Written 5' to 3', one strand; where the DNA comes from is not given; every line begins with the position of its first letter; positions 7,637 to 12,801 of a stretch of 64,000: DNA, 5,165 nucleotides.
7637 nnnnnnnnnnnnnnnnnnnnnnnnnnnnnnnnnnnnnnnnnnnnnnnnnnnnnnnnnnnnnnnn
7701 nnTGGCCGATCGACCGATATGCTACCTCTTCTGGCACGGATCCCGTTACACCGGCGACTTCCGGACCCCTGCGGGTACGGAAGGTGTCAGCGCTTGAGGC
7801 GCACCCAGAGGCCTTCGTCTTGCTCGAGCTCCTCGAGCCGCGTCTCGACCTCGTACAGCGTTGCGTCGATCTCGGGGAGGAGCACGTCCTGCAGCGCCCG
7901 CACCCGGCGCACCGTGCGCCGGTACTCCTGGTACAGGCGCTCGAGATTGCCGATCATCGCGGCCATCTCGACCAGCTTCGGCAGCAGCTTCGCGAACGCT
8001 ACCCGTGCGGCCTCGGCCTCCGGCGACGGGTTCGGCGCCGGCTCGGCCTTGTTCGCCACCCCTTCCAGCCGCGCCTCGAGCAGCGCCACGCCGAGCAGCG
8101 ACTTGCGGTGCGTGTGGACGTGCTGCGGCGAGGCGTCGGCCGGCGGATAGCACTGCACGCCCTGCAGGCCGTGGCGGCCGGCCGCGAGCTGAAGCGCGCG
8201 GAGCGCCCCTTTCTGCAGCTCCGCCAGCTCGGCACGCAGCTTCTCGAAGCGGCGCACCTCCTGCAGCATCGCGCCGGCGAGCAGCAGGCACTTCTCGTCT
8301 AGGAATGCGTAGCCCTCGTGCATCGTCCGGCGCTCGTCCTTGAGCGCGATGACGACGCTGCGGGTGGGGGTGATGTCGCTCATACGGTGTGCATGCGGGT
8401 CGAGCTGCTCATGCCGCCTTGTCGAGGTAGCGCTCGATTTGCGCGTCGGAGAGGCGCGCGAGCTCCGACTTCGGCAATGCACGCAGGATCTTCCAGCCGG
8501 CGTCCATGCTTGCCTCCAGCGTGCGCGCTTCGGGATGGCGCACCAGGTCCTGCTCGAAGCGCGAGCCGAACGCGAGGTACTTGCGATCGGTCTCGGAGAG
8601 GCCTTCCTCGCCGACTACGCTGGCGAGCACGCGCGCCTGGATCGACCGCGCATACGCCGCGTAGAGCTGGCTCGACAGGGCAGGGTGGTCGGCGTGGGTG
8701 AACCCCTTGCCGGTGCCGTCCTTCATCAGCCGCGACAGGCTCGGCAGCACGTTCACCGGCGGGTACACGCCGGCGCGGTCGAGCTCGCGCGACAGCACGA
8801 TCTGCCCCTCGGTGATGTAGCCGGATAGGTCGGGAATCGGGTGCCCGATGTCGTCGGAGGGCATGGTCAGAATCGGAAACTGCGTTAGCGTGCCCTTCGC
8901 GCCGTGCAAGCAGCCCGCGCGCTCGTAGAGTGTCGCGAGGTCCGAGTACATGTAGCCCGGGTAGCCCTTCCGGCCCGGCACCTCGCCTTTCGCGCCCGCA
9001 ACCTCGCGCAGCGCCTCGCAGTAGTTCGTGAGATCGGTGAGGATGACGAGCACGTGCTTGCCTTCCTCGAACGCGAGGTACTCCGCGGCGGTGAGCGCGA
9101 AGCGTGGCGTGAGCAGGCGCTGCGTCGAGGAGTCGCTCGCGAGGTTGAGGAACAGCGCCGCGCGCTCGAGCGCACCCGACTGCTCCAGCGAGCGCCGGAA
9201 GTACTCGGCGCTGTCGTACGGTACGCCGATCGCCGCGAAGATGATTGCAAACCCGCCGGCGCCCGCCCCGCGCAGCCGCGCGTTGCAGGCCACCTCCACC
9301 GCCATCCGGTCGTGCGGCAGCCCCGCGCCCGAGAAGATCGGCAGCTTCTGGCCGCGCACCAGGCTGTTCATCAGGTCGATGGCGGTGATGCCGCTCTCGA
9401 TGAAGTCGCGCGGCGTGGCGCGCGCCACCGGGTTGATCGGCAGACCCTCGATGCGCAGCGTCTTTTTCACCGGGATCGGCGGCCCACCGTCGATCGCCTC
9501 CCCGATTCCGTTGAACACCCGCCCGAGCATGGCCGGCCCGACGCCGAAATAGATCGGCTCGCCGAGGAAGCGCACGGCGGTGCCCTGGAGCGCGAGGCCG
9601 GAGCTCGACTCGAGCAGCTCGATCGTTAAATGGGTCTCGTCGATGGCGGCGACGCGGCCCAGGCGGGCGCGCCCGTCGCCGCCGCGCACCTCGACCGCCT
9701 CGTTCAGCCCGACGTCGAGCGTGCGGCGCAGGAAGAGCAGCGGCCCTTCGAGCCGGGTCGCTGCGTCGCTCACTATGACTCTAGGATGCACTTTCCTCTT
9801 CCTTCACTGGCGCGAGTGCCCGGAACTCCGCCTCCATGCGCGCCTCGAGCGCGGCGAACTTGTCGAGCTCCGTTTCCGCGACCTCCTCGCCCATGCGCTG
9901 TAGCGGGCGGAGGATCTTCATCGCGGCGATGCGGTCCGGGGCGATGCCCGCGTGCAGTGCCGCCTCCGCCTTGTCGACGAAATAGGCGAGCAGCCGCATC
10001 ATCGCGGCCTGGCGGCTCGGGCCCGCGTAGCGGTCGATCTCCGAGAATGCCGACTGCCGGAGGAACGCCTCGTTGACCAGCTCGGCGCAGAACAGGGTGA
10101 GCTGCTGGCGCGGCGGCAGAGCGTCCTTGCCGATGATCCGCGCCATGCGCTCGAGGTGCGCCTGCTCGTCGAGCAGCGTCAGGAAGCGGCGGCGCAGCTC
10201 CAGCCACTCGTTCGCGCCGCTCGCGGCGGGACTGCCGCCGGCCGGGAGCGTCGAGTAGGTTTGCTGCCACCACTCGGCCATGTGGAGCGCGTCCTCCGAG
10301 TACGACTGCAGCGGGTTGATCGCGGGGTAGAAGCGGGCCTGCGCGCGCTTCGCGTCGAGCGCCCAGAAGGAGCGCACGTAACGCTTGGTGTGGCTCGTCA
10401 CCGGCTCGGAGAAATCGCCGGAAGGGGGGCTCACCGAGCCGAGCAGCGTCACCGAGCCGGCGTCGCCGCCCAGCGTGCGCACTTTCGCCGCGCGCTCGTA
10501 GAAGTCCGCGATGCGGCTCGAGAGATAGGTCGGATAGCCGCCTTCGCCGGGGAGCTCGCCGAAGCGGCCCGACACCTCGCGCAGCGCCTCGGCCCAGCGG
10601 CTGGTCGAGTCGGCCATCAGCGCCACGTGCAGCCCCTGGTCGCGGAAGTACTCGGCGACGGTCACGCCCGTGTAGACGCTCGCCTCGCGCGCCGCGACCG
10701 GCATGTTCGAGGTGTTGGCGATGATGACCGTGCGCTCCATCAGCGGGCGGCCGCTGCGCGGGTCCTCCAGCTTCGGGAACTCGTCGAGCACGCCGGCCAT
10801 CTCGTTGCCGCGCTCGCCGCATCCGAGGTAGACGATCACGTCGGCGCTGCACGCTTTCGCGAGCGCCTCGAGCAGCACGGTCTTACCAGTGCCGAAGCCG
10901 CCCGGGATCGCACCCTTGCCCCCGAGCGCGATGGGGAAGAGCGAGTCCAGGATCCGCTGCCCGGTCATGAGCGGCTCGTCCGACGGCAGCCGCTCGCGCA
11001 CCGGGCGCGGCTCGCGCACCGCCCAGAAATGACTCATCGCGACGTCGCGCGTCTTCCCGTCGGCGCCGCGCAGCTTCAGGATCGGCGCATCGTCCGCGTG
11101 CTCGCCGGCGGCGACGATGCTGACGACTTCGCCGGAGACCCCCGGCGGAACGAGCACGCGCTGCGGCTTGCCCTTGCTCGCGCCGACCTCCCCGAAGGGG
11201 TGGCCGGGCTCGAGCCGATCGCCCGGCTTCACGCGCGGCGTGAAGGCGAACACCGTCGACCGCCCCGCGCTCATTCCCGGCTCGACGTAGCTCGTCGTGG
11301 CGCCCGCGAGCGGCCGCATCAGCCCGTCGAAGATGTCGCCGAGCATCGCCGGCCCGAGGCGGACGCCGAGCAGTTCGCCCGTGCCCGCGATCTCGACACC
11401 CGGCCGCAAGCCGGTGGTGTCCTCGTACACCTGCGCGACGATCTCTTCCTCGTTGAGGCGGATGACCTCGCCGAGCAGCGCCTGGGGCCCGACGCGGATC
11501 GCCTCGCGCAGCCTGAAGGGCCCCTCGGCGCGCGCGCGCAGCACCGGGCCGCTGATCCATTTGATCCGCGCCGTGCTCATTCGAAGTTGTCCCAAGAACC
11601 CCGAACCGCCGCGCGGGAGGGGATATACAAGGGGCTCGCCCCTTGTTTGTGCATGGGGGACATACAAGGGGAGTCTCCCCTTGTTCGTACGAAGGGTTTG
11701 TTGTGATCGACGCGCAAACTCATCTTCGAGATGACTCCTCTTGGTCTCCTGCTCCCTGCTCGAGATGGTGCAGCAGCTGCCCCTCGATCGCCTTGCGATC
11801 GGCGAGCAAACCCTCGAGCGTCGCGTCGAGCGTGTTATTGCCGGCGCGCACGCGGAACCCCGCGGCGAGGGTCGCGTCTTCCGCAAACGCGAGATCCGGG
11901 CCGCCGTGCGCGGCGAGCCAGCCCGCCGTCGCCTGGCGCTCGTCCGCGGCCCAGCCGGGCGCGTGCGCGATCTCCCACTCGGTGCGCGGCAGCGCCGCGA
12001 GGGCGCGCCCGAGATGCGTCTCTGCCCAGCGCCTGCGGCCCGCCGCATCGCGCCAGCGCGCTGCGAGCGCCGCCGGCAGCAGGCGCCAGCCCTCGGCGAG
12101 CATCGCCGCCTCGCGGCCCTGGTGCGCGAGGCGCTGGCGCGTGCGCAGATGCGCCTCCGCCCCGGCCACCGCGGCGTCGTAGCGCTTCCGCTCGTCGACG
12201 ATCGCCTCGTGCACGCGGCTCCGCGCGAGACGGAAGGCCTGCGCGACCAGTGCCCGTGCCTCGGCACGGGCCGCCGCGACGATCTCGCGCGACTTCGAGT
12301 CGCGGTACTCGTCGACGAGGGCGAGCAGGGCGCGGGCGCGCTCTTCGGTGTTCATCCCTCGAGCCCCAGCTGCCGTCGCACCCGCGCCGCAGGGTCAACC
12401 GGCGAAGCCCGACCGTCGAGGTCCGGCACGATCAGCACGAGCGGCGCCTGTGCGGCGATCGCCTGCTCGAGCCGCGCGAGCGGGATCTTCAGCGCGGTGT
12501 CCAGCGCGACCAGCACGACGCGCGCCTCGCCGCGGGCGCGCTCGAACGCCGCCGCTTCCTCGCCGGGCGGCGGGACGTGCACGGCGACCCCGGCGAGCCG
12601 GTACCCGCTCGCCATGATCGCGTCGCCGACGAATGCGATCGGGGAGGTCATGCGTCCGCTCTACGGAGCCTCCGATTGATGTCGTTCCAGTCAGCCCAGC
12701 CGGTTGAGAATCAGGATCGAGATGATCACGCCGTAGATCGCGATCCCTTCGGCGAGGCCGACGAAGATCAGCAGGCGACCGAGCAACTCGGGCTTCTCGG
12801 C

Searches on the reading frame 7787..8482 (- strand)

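Call 15: search_protein_families(library=pfam, proteins=[window:7787-8482:-], max_evalue=0.001)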
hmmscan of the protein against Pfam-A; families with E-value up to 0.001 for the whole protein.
window:7787-8482:- (231 aa): 1 family
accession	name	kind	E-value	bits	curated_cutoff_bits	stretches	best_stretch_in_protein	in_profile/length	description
PF01813.22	ATP-synt_D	-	1.2e-24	87.7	25.7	1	45-223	3-187/196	ATP synthase subunit D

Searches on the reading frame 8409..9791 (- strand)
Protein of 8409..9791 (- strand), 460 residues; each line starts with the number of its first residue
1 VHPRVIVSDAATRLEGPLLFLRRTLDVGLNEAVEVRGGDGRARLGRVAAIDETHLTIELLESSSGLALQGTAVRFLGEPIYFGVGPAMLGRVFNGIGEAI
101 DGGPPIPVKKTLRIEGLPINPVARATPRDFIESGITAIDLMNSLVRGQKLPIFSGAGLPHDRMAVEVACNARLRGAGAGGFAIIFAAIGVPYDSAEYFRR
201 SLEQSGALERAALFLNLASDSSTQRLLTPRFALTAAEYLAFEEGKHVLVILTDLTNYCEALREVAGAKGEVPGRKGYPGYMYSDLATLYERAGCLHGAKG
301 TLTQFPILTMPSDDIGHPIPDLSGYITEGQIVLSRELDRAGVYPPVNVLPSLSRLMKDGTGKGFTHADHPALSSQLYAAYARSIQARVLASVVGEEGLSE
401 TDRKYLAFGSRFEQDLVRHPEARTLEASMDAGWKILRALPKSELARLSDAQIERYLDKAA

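Call 15: search_protein_families(library=pfam, proteins=[window:8409-9791:-], max_evalue=0.001)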
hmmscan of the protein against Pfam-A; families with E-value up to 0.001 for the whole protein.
window:8409-9791:- (460 aa): 2 families
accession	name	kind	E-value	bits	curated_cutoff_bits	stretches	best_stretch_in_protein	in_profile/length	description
PF00006.31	ATP-synt_ab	-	1.6e-70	237.5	29.5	1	134-353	1-213/213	ATP synthase alpha/beta family, nucleotide-binding domain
PF22919.1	ATP-synt_VA_C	-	1.3e-21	76.9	24.7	1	359-455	2-100/101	C-terminal domain of V and A type ATP synthase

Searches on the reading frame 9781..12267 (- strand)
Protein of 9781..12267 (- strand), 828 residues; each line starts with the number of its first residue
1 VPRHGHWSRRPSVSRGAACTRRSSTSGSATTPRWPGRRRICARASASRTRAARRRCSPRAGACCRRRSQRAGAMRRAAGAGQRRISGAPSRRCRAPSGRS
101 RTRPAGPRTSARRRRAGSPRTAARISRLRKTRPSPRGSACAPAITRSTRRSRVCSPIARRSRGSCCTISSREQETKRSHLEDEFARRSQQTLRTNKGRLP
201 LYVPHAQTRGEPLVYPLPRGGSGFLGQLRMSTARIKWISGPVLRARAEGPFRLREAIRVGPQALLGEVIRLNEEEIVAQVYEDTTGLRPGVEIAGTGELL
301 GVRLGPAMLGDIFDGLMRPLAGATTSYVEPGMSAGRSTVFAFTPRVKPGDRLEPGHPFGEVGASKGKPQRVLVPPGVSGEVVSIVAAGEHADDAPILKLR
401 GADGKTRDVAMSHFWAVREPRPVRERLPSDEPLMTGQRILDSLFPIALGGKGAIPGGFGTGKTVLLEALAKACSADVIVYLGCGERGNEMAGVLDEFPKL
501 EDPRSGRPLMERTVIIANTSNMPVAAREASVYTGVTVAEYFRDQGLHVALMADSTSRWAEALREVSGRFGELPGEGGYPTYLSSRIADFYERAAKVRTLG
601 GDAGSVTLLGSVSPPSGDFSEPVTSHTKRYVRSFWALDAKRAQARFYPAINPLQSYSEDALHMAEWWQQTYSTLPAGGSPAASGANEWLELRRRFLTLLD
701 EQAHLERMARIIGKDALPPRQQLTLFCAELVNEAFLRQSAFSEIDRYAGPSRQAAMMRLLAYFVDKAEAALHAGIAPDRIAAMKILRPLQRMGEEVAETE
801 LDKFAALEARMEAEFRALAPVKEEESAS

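Call 15: search_protein_families(library=pfam, proteins=[window:9781-12267:-], max_evalue=0.001)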
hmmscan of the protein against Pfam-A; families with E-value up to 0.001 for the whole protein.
window:9781-12267:- (828 aa): 4 families
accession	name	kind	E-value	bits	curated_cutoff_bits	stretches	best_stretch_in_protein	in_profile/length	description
PF00006.31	ATP-synt_ab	-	3.7e-71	239.6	29.5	1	436-657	1-213/213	ATP synthase alpha/beta family, nucleotide-binding domain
PF22919.1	ATP-synt_VA_C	-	2e-15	57.1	24.7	1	686-774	10-95/101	C-terminal domain of V and A type ATP synthase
PF16886.11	ATP-synt_ab_Xtn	-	1.4e-14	54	25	1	336-418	6-88/88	ATPsynthase alpha/beta subunit barrel-sandwich domain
PF02874.29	ATP-synt_ab_N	-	7.4e-09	36.4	20.9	1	238-297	4-69/69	ATP synthase alpha/beta family, beta-barrel domain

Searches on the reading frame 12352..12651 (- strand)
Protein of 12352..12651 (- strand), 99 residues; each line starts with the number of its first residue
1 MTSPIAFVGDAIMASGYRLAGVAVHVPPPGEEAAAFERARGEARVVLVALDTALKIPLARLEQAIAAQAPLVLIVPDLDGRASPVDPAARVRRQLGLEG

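Call 15: search_protein_families(library=pfam, proteins=[window:12352-12651:-], max_evalue=0.001)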
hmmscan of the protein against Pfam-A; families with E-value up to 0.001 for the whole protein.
window:12352-12651:- (99 aa): 1 family
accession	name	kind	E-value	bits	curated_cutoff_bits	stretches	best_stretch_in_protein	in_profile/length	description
PF01990.22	ATP-synt_F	-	3e-07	31.1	23.5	1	5-83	1-81/91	ATP synthase (F/14-kDa) subunit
